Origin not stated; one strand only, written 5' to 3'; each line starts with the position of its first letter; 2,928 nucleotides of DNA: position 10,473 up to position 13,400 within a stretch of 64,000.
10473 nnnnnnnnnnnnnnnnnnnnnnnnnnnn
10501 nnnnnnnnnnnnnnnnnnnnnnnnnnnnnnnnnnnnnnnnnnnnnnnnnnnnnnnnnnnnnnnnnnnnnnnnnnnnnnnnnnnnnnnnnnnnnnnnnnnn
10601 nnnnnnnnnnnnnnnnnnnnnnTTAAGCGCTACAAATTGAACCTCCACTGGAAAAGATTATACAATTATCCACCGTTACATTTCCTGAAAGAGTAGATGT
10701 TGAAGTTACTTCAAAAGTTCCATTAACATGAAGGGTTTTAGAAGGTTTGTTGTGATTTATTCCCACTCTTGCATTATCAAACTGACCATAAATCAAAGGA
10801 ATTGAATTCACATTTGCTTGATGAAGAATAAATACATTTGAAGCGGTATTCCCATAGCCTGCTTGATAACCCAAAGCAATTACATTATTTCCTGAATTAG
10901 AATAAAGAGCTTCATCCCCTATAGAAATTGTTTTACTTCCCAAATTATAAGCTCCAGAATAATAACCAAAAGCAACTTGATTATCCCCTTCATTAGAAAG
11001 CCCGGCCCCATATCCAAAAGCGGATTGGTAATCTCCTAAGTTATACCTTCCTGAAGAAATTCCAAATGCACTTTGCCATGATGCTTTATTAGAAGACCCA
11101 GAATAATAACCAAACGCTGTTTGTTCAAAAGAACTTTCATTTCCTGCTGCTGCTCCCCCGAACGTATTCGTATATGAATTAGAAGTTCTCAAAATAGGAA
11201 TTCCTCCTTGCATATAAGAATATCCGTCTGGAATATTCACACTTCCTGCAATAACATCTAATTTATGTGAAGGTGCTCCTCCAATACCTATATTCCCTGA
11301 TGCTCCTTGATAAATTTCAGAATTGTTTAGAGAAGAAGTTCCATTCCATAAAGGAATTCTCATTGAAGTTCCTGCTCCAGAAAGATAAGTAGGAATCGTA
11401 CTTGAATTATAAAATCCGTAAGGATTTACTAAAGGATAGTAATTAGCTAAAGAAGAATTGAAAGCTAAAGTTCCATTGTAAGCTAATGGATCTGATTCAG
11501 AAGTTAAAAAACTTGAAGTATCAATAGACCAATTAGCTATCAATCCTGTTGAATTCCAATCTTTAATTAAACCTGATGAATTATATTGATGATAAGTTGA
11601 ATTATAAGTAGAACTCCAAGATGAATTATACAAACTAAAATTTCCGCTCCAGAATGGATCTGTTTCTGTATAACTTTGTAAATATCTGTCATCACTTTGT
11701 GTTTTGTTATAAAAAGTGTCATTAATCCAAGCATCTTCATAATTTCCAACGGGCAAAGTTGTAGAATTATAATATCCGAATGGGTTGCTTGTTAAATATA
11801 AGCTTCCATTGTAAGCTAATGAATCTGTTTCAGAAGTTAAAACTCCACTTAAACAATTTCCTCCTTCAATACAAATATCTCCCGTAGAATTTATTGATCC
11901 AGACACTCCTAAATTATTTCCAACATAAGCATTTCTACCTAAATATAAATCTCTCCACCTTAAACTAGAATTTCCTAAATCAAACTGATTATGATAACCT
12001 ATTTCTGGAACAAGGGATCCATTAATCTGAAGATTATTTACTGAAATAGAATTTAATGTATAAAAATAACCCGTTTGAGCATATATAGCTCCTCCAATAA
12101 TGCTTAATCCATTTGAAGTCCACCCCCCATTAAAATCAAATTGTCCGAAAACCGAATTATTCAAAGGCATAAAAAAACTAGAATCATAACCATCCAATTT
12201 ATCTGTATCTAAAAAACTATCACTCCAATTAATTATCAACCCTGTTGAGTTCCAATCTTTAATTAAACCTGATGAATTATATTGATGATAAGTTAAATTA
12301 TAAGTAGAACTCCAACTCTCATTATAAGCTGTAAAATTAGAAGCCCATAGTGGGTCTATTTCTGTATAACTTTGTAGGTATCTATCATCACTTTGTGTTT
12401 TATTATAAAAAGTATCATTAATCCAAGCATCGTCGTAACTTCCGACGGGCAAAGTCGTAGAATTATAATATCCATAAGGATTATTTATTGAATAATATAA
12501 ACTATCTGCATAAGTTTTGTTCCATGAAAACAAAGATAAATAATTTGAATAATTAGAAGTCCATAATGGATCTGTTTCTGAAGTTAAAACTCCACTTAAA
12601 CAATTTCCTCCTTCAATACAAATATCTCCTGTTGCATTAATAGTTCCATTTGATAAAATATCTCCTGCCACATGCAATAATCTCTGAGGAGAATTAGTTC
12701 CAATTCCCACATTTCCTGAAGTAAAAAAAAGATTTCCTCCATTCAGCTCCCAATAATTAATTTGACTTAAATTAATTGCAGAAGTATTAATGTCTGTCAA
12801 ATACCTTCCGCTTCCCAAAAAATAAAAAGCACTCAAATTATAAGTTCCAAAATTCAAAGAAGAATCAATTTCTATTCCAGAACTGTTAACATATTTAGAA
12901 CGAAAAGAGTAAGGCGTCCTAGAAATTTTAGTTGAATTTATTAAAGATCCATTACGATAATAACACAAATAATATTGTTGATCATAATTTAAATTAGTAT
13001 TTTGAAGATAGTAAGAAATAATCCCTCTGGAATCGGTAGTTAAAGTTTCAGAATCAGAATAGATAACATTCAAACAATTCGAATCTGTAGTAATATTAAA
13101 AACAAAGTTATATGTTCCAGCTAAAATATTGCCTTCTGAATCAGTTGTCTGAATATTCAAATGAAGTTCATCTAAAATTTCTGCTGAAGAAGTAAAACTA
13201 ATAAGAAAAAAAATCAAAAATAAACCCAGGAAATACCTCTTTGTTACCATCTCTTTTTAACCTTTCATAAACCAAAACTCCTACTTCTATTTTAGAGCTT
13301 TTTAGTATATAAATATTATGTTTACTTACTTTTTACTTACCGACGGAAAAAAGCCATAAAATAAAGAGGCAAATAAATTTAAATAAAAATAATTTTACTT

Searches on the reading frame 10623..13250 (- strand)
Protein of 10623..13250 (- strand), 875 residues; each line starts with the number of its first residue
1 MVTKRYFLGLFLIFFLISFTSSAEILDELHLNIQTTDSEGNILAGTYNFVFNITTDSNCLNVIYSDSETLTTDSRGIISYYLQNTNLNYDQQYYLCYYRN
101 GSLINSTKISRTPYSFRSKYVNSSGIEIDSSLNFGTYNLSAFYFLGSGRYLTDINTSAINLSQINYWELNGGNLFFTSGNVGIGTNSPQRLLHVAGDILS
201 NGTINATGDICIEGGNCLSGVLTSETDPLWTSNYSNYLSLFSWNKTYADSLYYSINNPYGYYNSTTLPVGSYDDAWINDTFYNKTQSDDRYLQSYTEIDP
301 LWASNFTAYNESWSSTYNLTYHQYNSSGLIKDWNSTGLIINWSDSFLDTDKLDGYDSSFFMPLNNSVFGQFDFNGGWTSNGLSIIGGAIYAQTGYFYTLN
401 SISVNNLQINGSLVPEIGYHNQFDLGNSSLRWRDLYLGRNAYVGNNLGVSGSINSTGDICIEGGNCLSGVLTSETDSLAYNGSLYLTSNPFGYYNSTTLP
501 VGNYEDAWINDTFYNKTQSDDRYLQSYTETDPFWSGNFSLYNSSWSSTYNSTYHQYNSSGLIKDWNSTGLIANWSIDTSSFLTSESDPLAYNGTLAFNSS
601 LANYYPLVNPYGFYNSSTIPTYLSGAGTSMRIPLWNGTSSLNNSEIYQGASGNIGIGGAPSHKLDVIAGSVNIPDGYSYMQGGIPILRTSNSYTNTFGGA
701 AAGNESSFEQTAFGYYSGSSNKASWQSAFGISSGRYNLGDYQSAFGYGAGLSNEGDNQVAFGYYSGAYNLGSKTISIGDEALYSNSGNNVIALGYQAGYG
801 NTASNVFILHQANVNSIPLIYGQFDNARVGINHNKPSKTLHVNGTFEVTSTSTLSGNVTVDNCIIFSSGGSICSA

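Call 3: search_protein_families(library=pfam, proteins=[window:10623-13250:-], max_evalue=1)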
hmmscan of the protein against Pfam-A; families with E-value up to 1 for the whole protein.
window:10623-13250:- (875 aa): 3 families
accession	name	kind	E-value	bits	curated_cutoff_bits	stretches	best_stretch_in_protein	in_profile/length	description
PF21564.2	Caudo_bapla_RBP_neck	-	0.015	16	27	1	398-413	4-19/21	Lactococcus phage p2, Receptor binding protein, neck domain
PF02239.22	Cytochrom_D1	-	0.2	10.6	25.5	1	48-97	140-188/368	Cytochrome D1 heme domain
PF04519.19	Bactofilin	-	0.72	10.6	27.9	0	840-865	62-87/98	Polymer-forming cytoskeletal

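Call 59: search_protein_families(library=ncbifam, proteins=[window:10623-13250:-], max_evalue=0.1)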
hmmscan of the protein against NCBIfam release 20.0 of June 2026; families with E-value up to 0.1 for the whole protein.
window:10623-13250:- (875 aa): 0 families
